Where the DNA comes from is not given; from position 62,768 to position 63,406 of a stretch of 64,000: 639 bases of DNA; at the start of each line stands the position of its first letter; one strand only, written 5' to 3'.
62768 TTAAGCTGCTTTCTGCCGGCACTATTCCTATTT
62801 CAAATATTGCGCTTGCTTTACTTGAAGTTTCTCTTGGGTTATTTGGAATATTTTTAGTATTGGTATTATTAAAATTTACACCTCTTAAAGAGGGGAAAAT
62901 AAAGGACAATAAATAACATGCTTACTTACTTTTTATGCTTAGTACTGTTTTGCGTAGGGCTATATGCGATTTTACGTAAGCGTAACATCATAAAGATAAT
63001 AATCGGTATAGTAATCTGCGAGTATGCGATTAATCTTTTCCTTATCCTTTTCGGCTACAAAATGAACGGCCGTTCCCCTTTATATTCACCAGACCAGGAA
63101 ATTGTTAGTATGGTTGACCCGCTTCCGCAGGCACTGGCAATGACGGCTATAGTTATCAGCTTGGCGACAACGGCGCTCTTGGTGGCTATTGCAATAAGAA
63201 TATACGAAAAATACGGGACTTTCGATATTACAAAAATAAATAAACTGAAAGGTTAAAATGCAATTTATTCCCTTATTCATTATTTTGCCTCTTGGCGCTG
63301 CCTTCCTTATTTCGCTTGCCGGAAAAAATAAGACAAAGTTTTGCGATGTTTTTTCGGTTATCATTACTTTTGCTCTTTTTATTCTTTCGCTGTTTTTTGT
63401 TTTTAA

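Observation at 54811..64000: Group-4 membrane-bound [NiFe]-hydrogenase (Mbh/Ech-like) cluster led by an AsrA/AsrB-like (HydB/HydG-like) NAD(P)H-type module and followed by Mrp antiporter subunits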

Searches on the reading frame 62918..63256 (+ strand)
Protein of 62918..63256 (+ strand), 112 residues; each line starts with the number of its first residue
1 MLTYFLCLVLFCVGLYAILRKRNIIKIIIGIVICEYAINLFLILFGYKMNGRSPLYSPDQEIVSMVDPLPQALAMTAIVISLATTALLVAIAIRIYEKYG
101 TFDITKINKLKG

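Call 68: search_protein_families(library=ncbifam, proteins=[window:62918-63256:+], max_evalue=0.00001)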
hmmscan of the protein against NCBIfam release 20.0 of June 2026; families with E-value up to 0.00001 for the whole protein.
window:62918-63256:+ (112 aa): 21 families
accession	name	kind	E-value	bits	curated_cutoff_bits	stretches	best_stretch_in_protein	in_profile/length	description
NF006372.0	PRK08600.1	equivalog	6.4e-24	84.2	127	1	3-107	5-106/113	Na(+)/H(+) antiporter subunit C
NF005621.0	PRK07375.1-6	equivalog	3.4e-23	81.8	126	1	3-110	10-116/120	putative monovalent cation/H+ antiporter subunit C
NF006250.0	PRK08388.1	equivalog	9.9e-23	80.9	137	1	3-112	5-119/119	putative monovalent cation/H+ antiporter subunit C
NF009304.0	PRK12661.1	equivalog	2e-22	79.7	152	2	60-112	88-140/140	putative monovalent cation/H+ antiporter subunit C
TIGR00941.1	2a6301s03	subfamily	3.5e-22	78.9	161.2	1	7-103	9-102/104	multicomponent Na+:H+ antiporter, MnhC subunit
NF006573.0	PRK09094.1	equivalog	3.9e-22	78.4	105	1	9-101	11-104/114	Na+/H+ antiporter subunit C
NF005929.0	PRK07946.1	equivalog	4.6e-22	78.7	157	1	7-98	11-100/204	Na(+)/H(+) antiporter subunit C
NF009303.0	PRK12660.1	subfamily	4.2e-18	65.3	132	1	7-107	9-107/114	putative monovalent cation/H+ antiporter subunit C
NF009302.0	PRK12659.1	equivalog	5e-18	65.1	154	1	5-108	7-111/117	Na+/H+ antiporter subunit C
NF005624.0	PRK07375.2-3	equivalog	3e-17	62.7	95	1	2-102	6-104/105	cation:proton antiporter subunit C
NF005618.0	PRK07375.1-3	equivalog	1.2e-16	61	107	1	5-107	10-115/119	putative monovalent cation/H+ antiporter subunit C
NF009301.0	PRK12658.1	equivalog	5.9e-16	58.4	156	1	5-107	7-110/125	Na+/H+ antiporter subunit C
NF005619.0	PRK07375.1-4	equivalog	2e-15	57.1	145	1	2-108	4-108/111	Na+/H+ antiporter subunit C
NF005620.0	PRK07375.1-5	equivalog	3.3e-15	56.1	91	1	6-109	7-109/113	putative monovalent cation/H+ antiporter subunit C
NF005622.0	PRK07375.2-1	equivalog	3.8e-15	56.4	185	1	8-92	8-90/179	putative monovalent cation/H+ antiporter subunit C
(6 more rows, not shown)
